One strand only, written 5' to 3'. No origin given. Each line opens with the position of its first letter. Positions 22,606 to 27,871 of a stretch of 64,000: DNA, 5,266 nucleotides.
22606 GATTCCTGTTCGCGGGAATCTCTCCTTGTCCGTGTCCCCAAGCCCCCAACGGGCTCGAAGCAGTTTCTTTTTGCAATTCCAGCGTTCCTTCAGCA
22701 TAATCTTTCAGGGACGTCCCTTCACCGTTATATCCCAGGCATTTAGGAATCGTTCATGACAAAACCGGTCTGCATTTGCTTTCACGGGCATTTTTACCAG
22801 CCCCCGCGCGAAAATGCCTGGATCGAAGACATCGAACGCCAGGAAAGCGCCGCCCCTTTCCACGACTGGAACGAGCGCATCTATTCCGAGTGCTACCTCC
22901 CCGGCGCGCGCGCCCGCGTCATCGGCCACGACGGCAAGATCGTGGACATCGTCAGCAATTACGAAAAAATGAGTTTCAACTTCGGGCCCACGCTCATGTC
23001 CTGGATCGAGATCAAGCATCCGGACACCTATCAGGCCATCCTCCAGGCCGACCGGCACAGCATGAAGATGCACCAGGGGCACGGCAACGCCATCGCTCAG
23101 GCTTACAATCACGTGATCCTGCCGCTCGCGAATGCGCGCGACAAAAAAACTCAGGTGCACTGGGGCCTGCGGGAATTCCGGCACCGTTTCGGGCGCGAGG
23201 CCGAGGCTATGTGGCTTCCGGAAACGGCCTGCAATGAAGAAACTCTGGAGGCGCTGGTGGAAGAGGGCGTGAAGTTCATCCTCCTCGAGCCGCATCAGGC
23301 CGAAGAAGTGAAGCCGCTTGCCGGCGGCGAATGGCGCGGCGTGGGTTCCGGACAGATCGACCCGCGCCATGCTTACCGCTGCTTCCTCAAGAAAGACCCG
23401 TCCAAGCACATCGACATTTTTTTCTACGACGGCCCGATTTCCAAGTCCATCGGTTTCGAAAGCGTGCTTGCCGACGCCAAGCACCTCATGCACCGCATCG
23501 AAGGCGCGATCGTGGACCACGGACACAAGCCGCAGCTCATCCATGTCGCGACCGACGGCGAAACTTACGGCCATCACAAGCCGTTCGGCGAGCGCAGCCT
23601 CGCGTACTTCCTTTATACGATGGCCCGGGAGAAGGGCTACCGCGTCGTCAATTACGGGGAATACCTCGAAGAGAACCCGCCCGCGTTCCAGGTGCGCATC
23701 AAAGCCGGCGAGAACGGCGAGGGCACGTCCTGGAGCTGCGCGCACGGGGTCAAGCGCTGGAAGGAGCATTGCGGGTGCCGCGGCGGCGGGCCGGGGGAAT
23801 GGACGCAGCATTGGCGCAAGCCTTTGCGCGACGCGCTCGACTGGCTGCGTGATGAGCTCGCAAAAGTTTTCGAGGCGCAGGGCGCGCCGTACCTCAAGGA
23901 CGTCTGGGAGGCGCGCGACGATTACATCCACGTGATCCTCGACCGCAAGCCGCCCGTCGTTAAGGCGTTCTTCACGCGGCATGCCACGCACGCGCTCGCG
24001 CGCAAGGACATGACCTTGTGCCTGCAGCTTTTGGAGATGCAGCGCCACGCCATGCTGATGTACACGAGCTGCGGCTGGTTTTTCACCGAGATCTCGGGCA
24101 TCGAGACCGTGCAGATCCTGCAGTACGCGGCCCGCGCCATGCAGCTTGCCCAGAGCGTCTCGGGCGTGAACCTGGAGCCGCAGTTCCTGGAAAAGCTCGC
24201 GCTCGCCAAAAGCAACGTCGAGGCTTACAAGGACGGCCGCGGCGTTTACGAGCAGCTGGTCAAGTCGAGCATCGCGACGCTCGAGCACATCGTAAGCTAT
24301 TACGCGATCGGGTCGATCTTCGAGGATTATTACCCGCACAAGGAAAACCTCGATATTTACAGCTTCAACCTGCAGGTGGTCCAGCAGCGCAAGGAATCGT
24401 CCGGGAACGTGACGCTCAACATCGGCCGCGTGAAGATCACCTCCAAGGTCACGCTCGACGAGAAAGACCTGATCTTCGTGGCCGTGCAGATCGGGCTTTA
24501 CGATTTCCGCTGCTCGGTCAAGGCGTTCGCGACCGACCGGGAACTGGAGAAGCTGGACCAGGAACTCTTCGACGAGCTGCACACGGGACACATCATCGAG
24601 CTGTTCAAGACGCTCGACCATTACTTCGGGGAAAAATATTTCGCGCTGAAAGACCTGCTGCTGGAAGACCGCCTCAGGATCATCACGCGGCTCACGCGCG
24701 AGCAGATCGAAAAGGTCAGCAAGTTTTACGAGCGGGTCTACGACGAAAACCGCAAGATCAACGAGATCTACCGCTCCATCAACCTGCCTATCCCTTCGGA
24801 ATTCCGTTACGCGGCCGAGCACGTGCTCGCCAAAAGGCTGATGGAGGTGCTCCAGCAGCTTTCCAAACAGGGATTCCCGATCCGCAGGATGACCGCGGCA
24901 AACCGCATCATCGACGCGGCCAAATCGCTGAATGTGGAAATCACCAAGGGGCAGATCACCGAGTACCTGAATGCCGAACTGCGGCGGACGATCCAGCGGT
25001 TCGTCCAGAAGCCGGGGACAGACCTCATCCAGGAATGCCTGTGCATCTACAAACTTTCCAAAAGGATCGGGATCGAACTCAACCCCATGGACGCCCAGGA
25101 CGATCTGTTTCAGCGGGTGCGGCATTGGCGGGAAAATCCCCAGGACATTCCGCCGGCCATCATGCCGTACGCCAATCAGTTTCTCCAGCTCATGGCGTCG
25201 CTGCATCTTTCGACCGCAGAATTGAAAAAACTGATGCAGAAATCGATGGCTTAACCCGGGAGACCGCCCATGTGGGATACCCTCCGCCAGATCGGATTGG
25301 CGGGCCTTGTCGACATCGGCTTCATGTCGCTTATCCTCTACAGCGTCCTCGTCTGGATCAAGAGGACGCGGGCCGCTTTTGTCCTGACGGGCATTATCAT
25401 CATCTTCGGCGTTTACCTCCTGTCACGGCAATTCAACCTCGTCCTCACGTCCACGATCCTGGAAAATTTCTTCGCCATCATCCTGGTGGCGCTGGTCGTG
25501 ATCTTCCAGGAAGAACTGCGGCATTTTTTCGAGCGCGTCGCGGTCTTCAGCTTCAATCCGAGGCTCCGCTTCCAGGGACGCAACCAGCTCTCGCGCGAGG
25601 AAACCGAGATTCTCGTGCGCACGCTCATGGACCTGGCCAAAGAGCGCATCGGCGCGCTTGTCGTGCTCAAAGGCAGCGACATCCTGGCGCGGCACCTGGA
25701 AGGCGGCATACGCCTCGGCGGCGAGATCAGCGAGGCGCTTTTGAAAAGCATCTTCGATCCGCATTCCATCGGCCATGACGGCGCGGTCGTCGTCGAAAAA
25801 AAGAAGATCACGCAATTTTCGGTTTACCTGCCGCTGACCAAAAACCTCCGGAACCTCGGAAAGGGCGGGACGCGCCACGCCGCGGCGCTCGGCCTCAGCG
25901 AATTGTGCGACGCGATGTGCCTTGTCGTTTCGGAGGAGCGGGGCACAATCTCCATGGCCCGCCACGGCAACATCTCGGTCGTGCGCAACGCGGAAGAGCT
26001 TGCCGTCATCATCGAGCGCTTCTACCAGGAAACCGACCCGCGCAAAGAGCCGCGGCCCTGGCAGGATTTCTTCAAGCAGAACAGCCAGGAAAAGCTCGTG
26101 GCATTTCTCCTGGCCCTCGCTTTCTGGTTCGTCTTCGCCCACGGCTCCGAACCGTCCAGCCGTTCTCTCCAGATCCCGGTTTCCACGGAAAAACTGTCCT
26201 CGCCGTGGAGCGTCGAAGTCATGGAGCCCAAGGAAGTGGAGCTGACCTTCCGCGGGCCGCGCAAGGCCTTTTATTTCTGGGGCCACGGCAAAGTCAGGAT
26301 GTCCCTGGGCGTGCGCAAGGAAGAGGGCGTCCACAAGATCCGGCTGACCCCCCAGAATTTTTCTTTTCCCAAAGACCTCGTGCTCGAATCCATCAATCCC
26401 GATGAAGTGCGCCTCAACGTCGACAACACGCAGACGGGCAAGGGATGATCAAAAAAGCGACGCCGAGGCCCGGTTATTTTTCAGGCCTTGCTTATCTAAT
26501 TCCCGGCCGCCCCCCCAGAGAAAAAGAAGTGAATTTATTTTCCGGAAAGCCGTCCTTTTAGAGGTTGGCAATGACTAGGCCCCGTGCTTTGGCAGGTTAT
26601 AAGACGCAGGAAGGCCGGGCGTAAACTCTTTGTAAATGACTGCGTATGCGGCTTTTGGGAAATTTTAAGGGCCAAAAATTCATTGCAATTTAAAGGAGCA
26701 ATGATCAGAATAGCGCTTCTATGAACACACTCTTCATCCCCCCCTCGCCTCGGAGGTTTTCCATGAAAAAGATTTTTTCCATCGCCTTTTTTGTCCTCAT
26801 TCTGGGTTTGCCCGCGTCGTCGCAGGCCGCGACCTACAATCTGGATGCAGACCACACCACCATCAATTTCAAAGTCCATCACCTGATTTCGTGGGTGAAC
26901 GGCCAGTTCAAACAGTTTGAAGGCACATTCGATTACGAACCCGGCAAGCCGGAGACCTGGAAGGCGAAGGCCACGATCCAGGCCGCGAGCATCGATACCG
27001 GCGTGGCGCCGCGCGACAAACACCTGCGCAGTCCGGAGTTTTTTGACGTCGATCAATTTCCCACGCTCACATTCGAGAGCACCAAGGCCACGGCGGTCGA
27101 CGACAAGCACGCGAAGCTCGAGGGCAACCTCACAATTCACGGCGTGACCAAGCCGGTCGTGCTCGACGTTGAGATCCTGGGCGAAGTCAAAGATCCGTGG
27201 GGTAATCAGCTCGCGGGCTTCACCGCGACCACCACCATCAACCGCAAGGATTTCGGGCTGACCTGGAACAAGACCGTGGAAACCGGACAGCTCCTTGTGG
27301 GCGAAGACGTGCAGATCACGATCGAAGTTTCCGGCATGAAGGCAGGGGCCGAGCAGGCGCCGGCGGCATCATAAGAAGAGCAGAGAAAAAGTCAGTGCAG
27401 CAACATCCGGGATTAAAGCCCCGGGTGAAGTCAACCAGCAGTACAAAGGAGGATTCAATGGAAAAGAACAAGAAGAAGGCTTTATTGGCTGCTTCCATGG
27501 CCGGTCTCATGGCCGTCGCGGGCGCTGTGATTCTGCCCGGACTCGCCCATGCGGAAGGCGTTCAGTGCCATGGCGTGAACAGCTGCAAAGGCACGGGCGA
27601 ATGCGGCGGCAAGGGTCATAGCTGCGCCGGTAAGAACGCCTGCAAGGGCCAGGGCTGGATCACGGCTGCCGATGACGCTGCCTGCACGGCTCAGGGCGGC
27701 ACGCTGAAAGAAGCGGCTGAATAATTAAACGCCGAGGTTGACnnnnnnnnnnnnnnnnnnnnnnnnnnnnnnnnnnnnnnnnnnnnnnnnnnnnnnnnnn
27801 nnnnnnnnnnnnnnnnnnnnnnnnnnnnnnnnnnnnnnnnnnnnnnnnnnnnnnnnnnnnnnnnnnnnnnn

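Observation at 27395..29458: Bufferin-like RiPP locus: Cys-rich secreted precursor plus a fused DUF692(MNIO)-DUF2063 maturase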

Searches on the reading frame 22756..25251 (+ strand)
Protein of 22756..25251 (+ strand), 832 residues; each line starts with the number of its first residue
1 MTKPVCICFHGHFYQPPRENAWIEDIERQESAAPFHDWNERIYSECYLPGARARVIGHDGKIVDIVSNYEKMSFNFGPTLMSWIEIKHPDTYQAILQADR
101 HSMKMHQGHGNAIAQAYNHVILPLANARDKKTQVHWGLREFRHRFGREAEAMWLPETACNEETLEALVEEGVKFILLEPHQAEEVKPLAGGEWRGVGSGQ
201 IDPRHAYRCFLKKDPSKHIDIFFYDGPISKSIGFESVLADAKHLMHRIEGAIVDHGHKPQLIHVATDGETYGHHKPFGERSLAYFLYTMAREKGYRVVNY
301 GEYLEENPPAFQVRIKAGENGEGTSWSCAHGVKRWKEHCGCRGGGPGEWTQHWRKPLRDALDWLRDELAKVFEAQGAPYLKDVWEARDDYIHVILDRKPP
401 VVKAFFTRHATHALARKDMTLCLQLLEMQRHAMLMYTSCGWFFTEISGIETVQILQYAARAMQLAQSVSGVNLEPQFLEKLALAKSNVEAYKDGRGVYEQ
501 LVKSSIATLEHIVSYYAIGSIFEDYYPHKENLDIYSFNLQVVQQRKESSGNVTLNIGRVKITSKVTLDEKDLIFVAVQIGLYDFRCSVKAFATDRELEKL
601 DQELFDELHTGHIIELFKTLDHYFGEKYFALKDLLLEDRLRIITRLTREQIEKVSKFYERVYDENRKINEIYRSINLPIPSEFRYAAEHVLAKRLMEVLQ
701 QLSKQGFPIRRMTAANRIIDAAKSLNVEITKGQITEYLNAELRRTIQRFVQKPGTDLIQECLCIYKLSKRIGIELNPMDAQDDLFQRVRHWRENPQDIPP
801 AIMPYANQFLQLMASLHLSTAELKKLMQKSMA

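Call 41: search_protein_families(library=pfam, proteins=[window:22756-25251:+], max_evalue=0.001)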
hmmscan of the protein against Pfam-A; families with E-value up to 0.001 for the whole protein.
window:22756-25251:+ (832 aa): 2 families
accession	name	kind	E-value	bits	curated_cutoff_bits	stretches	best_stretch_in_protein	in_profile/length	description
PF12055.13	DUF3536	-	9.4e-109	363.6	25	1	349-634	1-283/284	Domain of unknown function (DUF3536)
PF03065.20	Glyco_hydro_57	-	8.5e-19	68.4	21.2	1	105-309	98-284/291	Glycosyl hydrolase family 57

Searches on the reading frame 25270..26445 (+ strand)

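Call 3: search_protein_families(library=pfam, proteins=[window:25270-26445:+], max_evalue=0.01)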
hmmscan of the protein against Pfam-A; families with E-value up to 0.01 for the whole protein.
window:25270-26445:+ (392 aa): 2 families
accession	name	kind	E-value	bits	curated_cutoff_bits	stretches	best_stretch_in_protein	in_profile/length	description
PF02457.21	DAC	-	6.1e-33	113.4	27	1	118-234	3-118/119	DisA bacterial checkpoint controller nucleotide-binding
PF19293.4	CdaA_N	-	1e-09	38.8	23.8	1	7-83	4-81/81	CdaA N-terminal transmembrane domain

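Call 4: search_protein_families(library=ncbifam, proteins=[window:25270-26445:+], max_evalue=0.01)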
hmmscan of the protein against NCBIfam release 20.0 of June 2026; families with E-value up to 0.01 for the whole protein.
window:25270-26445:+ (392 aa): 4 families
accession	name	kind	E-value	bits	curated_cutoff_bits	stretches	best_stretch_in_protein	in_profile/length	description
TIGR00159.1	TIGR00159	equivalog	2.5e-53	181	188.8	1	10-244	11-242/254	diadenylate cyclase CdaA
NF038328.1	c-di-AMP_CdaS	exception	4e-32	111.3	225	1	113-236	65-188/191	sporulation-specific diadenylate cyclase CdaS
NF038327.1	c-di-AMP_CdaM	exception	3.7e-27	95.2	225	1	68-250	9-188/196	diadenylate cyclase CdaM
NF010009.0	PRK13482.1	equivalog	1.2e-05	24.6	201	1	121-244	28-147/357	DNA integrity scanning diadenylate cyclase DisA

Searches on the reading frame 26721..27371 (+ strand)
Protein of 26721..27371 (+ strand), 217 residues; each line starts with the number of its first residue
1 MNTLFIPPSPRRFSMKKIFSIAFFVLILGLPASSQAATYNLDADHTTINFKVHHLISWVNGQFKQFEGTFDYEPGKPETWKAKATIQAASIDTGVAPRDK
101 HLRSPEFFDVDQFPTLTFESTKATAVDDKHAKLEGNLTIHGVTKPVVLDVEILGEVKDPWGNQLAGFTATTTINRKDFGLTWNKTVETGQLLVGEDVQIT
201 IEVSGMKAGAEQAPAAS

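Call 3: search_protein_families(library=pfam, proteins=[window:26721-27371:+], max_evalue=0.01)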
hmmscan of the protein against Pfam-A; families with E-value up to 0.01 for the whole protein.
window:26721-27371:+ (217 aa): 1 family
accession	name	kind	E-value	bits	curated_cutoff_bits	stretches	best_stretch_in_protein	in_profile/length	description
PF04264.18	YceI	-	4.6e-52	176.8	23.7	1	39-203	1-148/150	YceI-like domain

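Call 4: search_protein_families(library=ncbifam, proteins=[window:26721-27371:+], max_evalue=0.01)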
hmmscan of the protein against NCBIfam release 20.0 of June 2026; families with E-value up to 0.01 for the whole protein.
window:26721-27371:+ (217 aa): 1 family
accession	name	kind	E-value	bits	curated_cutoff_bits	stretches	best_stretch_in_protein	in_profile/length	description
NF002994.0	PRK03757.1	equivalog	6.5e-52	176.1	232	1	16-207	2-190/191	YceI family protein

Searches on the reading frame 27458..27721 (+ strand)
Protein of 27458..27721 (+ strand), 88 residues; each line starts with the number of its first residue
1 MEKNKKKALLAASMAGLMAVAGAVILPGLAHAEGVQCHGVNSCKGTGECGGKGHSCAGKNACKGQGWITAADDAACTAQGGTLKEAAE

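Call 3: search_protein_families(library=pfam, proteins=[window:27458-27721:+], max_evalue=0.01)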
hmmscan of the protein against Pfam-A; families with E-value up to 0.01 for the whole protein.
window:27458-27721:+ (88 aa): 0 families

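Call 4: search_protein_families(library=ncbifam, proteins=[window:27458-27721:+], max_evalue=0.01)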
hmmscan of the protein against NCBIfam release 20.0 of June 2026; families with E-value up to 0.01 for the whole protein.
window:27458-27721:+ (88 aa): 1 family
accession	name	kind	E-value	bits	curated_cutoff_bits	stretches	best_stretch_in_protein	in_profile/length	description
NF050166.1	Cu_RiPP_BufA2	equivalog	2.2e-18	66.2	60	1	11-83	4-78/79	BufA2 family periplasmic bufferin-type metallophore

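Call 66: list_cluster_members(proteins=[window:27458-27721:+, window:27743-29455:+, window:26763-27371:+])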
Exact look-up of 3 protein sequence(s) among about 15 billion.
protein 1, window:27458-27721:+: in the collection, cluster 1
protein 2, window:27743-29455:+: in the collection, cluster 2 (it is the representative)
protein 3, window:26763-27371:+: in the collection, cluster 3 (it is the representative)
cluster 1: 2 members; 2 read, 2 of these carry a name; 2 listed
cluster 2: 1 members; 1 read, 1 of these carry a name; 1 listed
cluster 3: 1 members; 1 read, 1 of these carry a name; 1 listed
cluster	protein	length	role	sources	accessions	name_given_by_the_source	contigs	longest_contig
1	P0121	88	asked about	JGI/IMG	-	hypothetical protein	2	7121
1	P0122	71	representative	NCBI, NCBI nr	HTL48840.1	MAG TPA: hypothetical protein VL688_12340 [Verrucomicrobiae bacterium] | hypothetical protein [Verrucomicrobiae bacterium]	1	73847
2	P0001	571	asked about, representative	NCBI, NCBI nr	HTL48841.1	MAG TPA: DUF692 family protein [Verrucomicrobiae bacterium] | DUF692 family protein [Verrucomicrobiae bacterium]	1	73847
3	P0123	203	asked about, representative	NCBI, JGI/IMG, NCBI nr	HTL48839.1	MAG TPA: YceI family protein [Verrucomicrobiae bacterium] | polyisoprenoid-binding protein YceI | YceI family protein [Verrucomicrobiae bacterium]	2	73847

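Call 72: search_protein_families(library=pfam, proteins=[window:27458-27721:+], max_evalue=10)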
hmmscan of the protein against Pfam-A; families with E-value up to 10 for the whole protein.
window:27458-27721:+ (88 aa): 0 families
